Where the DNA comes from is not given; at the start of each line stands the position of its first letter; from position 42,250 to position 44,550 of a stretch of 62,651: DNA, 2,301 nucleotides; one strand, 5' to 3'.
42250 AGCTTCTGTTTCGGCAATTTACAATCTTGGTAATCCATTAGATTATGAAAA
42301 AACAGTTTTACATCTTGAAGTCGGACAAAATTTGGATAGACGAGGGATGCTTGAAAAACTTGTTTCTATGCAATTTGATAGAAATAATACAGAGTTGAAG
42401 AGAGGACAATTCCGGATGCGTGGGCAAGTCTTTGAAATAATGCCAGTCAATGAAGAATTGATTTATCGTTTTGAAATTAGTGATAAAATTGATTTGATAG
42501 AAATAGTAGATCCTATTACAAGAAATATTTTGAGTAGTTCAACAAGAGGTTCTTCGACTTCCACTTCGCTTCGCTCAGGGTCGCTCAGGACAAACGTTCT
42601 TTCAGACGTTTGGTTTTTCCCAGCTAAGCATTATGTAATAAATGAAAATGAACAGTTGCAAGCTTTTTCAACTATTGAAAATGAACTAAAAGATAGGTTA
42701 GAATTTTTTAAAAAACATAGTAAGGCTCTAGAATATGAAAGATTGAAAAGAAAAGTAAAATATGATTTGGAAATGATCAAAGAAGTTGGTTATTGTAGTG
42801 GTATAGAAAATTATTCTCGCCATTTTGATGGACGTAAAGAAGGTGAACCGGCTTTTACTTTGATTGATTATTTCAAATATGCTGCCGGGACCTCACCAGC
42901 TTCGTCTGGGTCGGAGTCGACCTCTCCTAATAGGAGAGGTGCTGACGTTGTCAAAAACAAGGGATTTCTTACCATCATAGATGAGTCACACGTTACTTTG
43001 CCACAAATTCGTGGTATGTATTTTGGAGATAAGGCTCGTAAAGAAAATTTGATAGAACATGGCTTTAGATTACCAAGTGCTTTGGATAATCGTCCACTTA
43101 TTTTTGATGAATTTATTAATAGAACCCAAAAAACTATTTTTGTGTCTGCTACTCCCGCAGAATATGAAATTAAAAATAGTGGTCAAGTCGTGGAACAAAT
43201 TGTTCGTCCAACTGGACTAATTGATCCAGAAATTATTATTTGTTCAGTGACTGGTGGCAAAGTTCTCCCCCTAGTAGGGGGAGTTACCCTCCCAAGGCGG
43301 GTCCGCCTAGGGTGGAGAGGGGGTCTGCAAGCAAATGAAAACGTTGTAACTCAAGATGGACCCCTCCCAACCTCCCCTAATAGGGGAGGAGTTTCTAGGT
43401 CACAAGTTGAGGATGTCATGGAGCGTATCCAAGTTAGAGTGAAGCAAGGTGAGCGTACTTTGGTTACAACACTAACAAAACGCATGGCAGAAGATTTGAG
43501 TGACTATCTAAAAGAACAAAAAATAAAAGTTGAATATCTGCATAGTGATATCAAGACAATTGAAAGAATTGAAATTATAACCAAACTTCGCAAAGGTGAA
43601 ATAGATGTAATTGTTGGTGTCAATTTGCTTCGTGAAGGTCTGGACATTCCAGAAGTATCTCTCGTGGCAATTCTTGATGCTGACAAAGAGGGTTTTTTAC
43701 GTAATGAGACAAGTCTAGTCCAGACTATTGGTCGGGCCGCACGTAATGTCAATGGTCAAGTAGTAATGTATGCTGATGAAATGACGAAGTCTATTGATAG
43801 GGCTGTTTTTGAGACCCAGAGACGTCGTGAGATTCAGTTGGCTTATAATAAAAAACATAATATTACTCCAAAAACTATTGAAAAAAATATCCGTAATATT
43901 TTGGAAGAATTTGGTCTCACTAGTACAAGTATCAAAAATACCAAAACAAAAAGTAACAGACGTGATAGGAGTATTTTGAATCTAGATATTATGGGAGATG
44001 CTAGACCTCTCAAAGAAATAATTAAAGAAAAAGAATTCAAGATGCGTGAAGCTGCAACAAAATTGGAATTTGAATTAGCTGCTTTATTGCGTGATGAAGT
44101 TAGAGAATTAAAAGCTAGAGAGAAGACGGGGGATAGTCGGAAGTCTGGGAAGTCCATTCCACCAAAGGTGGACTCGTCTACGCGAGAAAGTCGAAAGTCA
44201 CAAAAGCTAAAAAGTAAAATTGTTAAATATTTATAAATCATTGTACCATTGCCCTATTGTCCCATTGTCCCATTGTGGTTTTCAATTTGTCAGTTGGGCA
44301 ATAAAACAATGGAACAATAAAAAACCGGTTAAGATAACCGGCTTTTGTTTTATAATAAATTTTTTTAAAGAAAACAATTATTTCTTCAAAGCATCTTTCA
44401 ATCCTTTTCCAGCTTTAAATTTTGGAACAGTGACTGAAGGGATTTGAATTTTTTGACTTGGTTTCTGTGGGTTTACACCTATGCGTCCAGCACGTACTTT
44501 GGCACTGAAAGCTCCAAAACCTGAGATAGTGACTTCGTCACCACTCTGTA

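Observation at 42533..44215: UvrB carries four hairpin-rich GC insertions, all preserving the reading frame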

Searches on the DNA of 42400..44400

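Call 96: search_rna_families(source=window, start=42400, end=44400, threshold=evalue, max_evalue=1)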
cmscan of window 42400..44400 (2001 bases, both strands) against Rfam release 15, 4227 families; matches with E-value up to 1: 6.
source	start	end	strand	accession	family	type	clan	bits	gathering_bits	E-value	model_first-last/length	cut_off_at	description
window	44227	44359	+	RF00121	MicC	Gene; sRNA;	-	24.3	90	0.92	1-123/123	no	MicC RNA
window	44246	44381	+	RF01443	S_pombe_snR91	Gene; snRNA; snoRNA; HACA-box;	-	22.6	50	0.42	1-144/144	no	small nucleolar RNA snR91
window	44316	44400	-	RF02901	AaHKsRNA41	Gene; sRNA;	-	21.8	97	0.029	88-187/187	5'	Aggregatibacter sRNA 41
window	42594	42709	+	RF01443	S_pombe_snR91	Gene; snRNA; snoRNA; HACA-box;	-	21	50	0.99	1-144/144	no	small nucleolar RNA snR91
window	44252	44337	+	RF00566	SNORA35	Gene; snRNA; snoRNA; HACA-box;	CL00034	20.7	39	0.5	1-129/129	no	Small nucleolar RNA SNORA35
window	44319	44400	-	RF02590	Spy1186876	Gene; sRNA;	-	16.7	208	0.94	148-243/243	5'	S. pyogenes small RNA 1186876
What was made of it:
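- Tried and rejected: The relaxed search on 42400-44400 gave only chance-level matches far below their cut-offs (call 96).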
